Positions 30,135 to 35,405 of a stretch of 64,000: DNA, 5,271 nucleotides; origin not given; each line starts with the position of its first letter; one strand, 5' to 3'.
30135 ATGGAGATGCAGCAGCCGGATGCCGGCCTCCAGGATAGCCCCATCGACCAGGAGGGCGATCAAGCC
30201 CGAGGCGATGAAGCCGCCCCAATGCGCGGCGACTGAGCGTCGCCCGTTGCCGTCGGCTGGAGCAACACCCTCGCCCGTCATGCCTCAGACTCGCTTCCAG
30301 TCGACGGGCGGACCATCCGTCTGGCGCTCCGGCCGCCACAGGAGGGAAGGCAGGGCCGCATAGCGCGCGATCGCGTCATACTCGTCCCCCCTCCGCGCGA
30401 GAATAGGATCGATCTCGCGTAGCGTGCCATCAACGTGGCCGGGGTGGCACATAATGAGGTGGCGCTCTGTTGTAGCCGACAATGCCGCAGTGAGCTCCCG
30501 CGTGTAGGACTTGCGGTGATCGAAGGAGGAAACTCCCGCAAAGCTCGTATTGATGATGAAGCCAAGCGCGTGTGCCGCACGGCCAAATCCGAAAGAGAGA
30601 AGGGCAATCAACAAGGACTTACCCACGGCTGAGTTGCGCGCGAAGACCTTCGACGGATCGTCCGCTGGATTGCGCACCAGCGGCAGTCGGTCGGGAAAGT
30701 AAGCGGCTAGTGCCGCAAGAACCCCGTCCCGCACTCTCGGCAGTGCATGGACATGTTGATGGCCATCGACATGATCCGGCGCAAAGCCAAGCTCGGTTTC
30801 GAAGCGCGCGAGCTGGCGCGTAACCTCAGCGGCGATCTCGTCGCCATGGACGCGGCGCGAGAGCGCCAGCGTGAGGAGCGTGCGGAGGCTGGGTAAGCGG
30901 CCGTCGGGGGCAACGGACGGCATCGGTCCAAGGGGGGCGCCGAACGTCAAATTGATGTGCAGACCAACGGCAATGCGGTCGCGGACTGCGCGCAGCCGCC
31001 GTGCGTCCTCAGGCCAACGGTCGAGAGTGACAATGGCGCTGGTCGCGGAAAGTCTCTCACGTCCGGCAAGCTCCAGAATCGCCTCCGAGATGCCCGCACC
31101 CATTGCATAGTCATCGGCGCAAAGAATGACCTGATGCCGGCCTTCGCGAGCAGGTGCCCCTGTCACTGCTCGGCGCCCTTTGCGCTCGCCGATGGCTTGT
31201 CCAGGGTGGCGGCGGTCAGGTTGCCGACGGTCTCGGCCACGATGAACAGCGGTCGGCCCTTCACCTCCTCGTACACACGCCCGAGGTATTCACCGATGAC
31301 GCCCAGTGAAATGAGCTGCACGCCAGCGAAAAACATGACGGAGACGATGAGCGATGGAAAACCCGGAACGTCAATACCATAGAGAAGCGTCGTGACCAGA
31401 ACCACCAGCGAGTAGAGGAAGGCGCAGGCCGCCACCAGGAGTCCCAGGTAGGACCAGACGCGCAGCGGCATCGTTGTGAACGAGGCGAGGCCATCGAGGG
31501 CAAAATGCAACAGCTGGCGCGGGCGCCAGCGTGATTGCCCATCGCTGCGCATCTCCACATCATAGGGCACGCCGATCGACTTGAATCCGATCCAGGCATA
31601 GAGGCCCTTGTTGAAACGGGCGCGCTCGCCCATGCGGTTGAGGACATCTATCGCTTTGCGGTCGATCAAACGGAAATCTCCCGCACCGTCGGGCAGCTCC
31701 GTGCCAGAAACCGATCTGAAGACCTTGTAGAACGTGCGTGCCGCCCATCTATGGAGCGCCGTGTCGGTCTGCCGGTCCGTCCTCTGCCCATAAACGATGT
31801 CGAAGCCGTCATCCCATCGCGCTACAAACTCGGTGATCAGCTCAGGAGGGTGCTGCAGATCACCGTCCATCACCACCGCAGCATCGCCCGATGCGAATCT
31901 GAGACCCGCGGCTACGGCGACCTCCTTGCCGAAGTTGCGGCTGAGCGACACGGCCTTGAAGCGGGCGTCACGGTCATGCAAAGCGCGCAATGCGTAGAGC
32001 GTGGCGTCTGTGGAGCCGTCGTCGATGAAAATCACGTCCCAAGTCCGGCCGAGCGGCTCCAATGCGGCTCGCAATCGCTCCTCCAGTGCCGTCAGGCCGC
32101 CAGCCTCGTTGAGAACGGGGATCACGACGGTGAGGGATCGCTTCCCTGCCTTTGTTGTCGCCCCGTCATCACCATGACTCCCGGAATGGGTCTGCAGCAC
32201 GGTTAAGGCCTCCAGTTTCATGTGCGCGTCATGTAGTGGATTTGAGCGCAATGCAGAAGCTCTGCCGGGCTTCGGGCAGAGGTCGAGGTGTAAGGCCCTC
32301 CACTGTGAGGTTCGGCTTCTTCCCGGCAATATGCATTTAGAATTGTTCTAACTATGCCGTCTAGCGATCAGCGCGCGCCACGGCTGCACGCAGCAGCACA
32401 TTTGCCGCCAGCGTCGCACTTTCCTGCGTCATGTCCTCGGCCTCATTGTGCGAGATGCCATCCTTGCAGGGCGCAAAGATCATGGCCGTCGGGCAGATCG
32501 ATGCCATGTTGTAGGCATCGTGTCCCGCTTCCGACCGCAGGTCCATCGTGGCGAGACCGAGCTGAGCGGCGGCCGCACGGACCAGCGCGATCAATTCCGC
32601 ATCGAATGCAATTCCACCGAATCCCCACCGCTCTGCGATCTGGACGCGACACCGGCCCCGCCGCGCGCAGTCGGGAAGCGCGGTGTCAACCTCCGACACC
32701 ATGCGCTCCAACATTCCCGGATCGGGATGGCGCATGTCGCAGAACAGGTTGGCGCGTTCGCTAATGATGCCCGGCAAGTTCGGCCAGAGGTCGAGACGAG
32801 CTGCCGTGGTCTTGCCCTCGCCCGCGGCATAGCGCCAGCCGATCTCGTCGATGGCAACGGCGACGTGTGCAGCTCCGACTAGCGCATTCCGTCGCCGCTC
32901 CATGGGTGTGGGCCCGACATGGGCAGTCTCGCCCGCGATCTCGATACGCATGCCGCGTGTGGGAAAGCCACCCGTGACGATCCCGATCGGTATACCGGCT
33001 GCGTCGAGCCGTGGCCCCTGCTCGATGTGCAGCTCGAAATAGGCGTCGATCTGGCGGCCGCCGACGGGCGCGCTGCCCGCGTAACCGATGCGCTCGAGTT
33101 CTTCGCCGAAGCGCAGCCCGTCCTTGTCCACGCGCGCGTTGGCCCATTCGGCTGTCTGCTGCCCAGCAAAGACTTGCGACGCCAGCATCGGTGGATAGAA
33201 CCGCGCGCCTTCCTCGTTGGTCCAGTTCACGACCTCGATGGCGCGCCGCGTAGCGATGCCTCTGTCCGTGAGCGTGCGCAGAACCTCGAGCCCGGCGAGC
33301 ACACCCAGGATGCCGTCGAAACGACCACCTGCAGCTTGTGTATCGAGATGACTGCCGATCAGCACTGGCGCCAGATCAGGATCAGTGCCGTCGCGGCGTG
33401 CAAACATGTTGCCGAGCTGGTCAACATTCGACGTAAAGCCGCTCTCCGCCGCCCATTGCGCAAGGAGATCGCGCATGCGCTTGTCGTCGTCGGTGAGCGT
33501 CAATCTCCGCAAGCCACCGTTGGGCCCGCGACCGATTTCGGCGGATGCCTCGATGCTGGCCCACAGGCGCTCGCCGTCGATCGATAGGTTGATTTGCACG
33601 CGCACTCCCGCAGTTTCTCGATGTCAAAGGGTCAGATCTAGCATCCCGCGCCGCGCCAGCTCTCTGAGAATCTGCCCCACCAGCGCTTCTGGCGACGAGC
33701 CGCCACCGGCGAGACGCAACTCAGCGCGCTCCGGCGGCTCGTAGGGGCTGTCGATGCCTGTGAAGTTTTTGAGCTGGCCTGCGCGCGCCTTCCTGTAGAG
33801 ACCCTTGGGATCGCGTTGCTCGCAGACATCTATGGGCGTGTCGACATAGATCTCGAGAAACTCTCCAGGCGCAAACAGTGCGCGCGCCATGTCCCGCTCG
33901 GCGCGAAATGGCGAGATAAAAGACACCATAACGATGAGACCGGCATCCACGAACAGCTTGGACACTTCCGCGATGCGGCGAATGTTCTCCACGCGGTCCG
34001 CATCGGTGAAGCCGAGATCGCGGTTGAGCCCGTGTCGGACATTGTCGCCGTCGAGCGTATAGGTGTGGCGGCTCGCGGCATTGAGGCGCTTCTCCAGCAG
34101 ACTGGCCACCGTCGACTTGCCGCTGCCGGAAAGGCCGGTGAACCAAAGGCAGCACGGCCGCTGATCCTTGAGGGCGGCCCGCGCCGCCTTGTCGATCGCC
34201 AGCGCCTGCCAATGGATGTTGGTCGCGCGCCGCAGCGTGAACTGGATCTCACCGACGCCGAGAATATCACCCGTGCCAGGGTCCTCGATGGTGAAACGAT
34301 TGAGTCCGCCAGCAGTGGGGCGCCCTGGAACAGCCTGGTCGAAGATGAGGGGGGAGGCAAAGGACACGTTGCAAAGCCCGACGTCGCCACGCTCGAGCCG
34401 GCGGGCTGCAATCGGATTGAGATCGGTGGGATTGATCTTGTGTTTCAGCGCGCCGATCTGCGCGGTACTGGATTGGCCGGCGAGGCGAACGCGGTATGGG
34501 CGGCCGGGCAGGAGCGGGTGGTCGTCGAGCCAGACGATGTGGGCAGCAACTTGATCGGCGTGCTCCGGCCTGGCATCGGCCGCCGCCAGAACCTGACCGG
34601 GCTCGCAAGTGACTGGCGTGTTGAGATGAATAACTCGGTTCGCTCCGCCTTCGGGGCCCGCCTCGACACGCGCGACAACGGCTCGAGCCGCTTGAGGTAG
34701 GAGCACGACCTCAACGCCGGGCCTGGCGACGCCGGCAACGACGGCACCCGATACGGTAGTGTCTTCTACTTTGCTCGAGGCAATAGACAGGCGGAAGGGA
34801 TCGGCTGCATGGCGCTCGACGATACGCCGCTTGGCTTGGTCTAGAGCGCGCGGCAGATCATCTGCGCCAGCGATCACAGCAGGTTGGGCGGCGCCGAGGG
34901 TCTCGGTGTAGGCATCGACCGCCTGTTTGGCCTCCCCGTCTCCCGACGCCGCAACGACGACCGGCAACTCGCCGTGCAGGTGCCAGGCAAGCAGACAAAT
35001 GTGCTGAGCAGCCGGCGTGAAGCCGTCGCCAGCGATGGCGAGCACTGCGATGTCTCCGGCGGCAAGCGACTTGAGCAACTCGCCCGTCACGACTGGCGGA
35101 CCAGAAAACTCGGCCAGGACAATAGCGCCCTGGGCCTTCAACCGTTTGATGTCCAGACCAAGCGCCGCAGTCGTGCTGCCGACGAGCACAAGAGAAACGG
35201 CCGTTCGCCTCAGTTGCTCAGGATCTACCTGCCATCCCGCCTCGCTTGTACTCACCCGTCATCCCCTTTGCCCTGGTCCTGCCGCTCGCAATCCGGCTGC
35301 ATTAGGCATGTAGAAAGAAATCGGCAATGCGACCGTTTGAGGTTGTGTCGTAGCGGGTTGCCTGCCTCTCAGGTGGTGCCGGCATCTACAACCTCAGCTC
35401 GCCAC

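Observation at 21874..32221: A small-molecule pathway and a carrier-lipid glycosylation module are interleaved into one 10-kb supercluster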

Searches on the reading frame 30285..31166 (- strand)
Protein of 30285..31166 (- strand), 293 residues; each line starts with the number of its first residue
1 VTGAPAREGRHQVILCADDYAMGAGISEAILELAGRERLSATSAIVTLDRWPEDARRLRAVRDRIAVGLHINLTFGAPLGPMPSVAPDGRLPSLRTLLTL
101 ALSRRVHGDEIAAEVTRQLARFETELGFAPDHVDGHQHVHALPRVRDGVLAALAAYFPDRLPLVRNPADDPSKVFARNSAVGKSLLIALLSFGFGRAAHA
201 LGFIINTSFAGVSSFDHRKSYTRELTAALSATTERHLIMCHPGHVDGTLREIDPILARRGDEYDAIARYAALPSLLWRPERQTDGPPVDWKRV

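Call 4: search_protein_families(library=pfam, proteins=[window:30285-31166:-], max_evalue=0.01)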
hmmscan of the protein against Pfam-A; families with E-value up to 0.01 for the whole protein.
window:30285-31166:- (293 aa): 1 family
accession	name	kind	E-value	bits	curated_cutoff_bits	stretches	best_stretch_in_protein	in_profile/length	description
PF04794.17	YdjC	-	9.4e-44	150.7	29.7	1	13-266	2-255/266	YdjC-like protein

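Call 10: search_protein_families(library=ncbifam, proteins=[window:30285-31166:-], max_evalue=0.001)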
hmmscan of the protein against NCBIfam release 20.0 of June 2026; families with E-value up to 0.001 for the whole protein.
window:30285-31166:- (293 aa): 2 families
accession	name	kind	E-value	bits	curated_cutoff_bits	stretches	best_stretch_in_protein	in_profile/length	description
NF002559.0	PRK02134.1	equivalog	1.6e-24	86.8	227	1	11-155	3-143/249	chitin disaccharide deacetylase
TIGR03473.1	HpnK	hypoth_equivalog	1.7e-14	53.8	232.6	1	11-266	2-259/283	hopanoid biosynthesis-associated protein HpnK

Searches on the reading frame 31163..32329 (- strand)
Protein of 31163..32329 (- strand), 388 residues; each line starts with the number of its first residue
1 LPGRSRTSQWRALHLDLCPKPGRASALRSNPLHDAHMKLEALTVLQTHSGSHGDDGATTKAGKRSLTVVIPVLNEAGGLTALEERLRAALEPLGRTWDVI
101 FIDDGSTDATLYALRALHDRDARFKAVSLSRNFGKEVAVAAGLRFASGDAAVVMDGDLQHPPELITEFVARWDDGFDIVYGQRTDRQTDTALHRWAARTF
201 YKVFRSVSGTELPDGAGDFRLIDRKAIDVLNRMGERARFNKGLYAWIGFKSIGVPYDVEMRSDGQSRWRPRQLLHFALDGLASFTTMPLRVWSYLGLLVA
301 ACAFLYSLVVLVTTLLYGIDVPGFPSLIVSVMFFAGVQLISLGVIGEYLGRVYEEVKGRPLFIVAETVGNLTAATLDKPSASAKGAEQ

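Call 5: search_protein_families(library=pfam, proteins=[window:31163-32329:-], max_evalue=0.01)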
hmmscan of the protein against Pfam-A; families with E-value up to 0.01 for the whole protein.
window:31163-32329:- (388 aa): 3 families
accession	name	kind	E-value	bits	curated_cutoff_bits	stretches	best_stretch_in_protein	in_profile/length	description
PF00535.33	Glycos_transf_2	-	1.3e-30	106.9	23.3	1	67-228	1-165/168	Glycosyl transferase family 2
PF13641.12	Glyco_tranf_2_3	-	0.00034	21.1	27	1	66-202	3-142/230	Glycosyltransferase like family 2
PF10111.15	Glyco_tranf_2_2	-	0.006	16.5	27.3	1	67-157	1-91/276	Glycosyltransferase like family 2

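Call 10: search_protein_families(library=ncbifam, proteins=[window:31163-32329:-], max_evalue=0.001)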
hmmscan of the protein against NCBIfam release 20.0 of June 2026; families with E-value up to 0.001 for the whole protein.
window:31163-32329:- (388 aa): 15 families
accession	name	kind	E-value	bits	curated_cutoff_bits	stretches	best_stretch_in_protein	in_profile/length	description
NF047588.1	GlcsyltransPgfSStrep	equivalog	4.5e-89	298.7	500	1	66-367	3-305/308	glycosyltransferase PgfS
NF007986.1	PRK10714.1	equivalog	1.8e-52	178.4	529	1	65-369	7-313/316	undecaprenyl-phosphate 4-deoxy-4-formamido-L-arabinose transferase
TIGR03937.1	PgaC_IcaA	equivalog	1.1e-12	47.6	422.3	1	60-157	41-135/407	poly-beta-1,6-N-acetyl-D-glucosamine synthase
NF041875.1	EPS_EpsD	equivalog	6.2e-10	39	370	1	66-182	1-115/325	exopolysaccharide biosynthesis glycosyltransferase EpsD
TIGR04182.1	glyco_TIGR04182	equivalog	3.2e-09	36.6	325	1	66-353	2-286/293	S-layer glycoprotein N-glycosyltransferase AglJ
TIGR03965.1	mycofact_glyco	equivalog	1.1e-08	34.4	280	1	60-174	71-181/467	mycofactocin biosynthesis glycosyltransferase MftF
TIGR04242.1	nodulat_NodC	equivalog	2.4e-08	33.4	550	1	57-185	41-170/395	chitooligosaccharide synthase NodC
NF047683.1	TeichurnBiosyTuaG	equivalog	3.2e-08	33.5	400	1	66-163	8-102/252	teichuronic acid biosynthesis protein TuaG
TIGR04283.1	glyco_like_mftF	equivalog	9.4e-08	31.9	182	1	66-169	1-94/221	TIGR04283 family arsenosugar biosynthesis glycosyltransferase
NF041391.1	DPhHxTase_Halo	equivalog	2.2e-06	26.8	375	1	103-230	30-153/213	dolichyl-phosphate hexose transferase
NF010496.0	PRK13915.1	equivalog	2.5e-06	26.8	262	1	60-166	28-136/307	glucosyl-3-phosphoglycerate synthase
NF007482.0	PRK10073.1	equivalog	4.5e-06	25.9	423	1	63-167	5-105/334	glycosyltransferase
NF058614.1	PPMAGASynPpgS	equivalog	7e-06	25.6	370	1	68-231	4-166/226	polyprenyl-phospho-N-acetylgalactosaminyl synthase PpgS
NF038302.1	EPS_HpsE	equivalog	0.00038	19.5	300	1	66-117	3-54/307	hormogonium polysaccharide biosynthesis glycosyltransferase HpsE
NF045692.1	OglycostaseCruG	equivalog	0.00069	18.6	600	0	65-179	42-160/386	2'-O-glycosyltransferase CruG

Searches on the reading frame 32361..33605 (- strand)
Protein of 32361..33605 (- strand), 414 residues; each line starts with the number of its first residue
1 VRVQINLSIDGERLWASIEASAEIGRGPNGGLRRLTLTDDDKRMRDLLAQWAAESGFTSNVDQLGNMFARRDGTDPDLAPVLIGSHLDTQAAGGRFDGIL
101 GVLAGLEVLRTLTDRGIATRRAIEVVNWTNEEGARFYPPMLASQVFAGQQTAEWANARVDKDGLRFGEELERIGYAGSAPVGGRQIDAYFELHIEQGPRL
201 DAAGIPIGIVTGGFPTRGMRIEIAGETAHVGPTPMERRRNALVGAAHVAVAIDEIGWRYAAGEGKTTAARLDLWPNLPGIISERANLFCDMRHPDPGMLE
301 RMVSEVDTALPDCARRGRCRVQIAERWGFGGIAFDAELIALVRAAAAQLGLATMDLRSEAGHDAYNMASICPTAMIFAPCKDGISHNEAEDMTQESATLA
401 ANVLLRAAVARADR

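Call 5: search_protein_families(library=pfam, proteins=[window:32361-33605:-], max_evalue=0.01)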
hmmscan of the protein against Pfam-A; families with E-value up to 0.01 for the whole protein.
window:32361-33605:- (414 aa): 2 families
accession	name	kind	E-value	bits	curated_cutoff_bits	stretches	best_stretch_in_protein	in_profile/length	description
PF01546.33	Peptidase_M20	-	8.4e-24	85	24.6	1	82-408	1-204/206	Peptidase family M20/M25/M40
PF04389.22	Peptidase_M28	-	2.6e-06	27.7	21.3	1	66-164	1-95/193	Peptidase family M28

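Call 22: search_protein_families(library=ncbifam, proteins=[window:32361-33605:-], max_evalue=0.001)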
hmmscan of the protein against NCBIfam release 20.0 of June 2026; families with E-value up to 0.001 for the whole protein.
window:32361-33605:- (414 aa): 18 families
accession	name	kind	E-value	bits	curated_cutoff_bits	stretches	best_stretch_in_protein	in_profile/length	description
NF006769.0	PRK09290.1-3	subfamily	3.1e-149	497.2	452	1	4-413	5-413/417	allantoate amidohydrolase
NF009527.0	PRK12891.1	subfamily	1.1e-119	400.2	461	1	6-412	5-421/426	Zn-dependent hydrolase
NF009530.0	PRK12893.1-4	subfamily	1.3e-115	386.8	551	1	7-412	5-408/423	Zn-dependent hydrolase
NF006771.0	PRK09290.1-5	subfamily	7.5e-111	370.5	399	1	7-408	2-406/413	allantoate amidohydrolase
NF009528.0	PRK12893.1-1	subfamily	2.2e-110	369.4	570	1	6-414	10-417/420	Zn-dependent hydrolase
NF006772.0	PRK09290.2-1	subfamily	5.5e-110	368.1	424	1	6-404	9-408/430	allantoate amidohydrolase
TIGR01879.1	hydantase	subfamily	1.3e-105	353.7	204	1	12-407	1-397/401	hydantoinase/carbamoylase family amidase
NF058540.1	Ncarbamyl_ErtE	equivalog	2.5e-91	306.4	520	1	5-409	4-412/418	N-carbamyl-l-glutamate amidohydrolase ErtE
NF006775.0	PRK09290.2-5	equivalog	1.4e-81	274.4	479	1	29-406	29-408/419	allantoate amidohydrolase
NF009529.0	PRK12893.1-2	equivalog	6.6e-80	268.9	508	1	6-408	4-404/411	Zn-dependent hydrolase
NF009531.0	PRK12893.1-5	equivalog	1.9e-69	234.2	486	1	4-409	2-409/421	Zn-dependent hydrolase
NF006773.0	PRK09290.2-2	equivalog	5.4e-65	219.9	584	1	9-410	13-415/419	allantoate amidohydrolase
NF006770.0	PRK09290.1-4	equivalog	8.2e-65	219.1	372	1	13-404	7-393/403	allantoate amidohydrolase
NF006768.0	PRK09290.1-1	equivalog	1.2e-64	218.7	532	1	18-395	13-391/411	allantoate deiminase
NF010373.0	PRK13799.1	equivalog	3.1e-55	187.7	1087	1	18-405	190-580/591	unknown domain/N-carbamoyl-L-amino acid hydrolase fusion protein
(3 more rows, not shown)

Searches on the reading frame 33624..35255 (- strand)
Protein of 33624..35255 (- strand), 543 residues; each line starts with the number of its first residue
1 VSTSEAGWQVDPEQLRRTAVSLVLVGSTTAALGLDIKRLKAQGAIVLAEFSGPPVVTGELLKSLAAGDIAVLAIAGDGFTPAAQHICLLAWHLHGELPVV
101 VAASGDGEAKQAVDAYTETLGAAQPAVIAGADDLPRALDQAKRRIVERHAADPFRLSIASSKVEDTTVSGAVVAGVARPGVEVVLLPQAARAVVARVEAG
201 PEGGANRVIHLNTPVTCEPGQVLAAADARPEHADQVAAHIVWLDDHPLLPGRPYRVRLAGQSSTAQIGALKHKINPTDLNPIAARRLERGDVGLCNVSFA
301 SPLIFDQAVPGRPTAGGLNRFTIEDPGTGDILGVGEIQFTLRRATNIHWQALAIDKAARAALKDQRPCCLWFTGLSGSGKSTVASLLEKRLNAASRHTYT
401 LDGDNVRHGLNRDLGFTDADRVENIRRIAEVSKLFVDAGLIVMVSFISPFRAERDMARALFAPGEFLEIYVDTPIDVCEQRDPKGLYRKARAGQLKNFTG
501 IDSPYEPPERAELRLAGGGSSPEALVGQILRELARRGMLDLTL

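Call 5: search_protein_families(library=pfam, proteins=[window:33624-35255:-], max_evalue=0.01)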
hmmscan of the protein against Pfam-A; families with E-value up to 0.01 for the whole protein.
window:33624-35255:- (543 aa): 6 families
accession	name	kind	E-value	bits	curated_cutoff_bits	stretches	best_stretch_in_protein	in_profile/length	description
PF01583.26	APS_kinase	-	1.8e-68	229.8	21.1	1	366-515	1-151/152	Adenylylsulphate kinase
PF22594.2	GTP-eEF1A_C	-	4.9e-11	43.4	27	1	236-337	2-100/101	GTP-eEF1A C-terminal domain-like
PF13671.12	AAA_33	-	4e-06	27.6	27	1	371-482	3-115/143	AAA domain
PF13238.12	AAA_18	-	0.00019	22.3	29.4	1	373-454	4-88/128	AAA domain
PF13191.12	AAA_16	-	0.0016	19.4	32.6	0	361-408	18-63/167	AAA ATPase domain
PF24883.2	NPHP3_N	-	0.0055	17.3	24.8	1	360-397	14-52/164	Nephrocystin 3, N-terminal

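Call 22: search_protein_families(library=ncbifam, proteins=[window:33624-35255:-], max_evalue=0.001)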
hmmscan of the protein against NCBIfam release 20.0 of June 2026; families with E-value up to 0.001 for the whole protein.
window:33624-35255:- (543 aa): 9 families
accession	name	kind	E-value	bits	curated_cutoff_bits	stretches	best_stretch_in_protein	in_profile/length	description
NF004035.0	PRK05506.1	subfamily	6.6e-117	391.3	715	1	150-537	238-630/632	bifunctional sulfate adenylyltransferase subunit 1/adenylylsulfate kinase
NF003013.0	PRK03846.1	subfamily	1.6e-85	285.9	163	1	343-539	4-200/202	adenylyl-sulfate kinase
TIGR00455.1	apsK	equivalog_domain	1e-73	246.9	138.7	1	354-531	5-182/184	adenylyl-sulfate kinase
NF004040.0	PRK05537.1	equivalog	2e-54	185.1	669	1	363-539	392-570/572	bifunctional sulfate adenylyltransferase/adenylylsulfate kinase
NF002059.0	PRK00889.1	subfamily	7.7e-54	182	244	1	366-539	4-175/177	adenylyl-sulfate kinase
NF004041.0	PRK05541.1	subfamily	2.7e-29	102.5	127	1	365-515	5-151/176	adenylyl-sulfate kinase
TIGR02034.1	CysN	subfamily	1.4e-22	80.4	336.1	1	151-310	215-383/406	sulfate adenylyltransferase, large subunit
NF003478.0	PRK05124.1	equivalog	8.4e-16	57.6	590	1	167-338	261-434/475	sulfate adenylyltransferase subunit CysN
TIGR01313.1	therm_gnt_kin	subfamily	0.0002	21.2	113.75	1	373-481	4-111/164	gluconokinase, GntK/IdnK-type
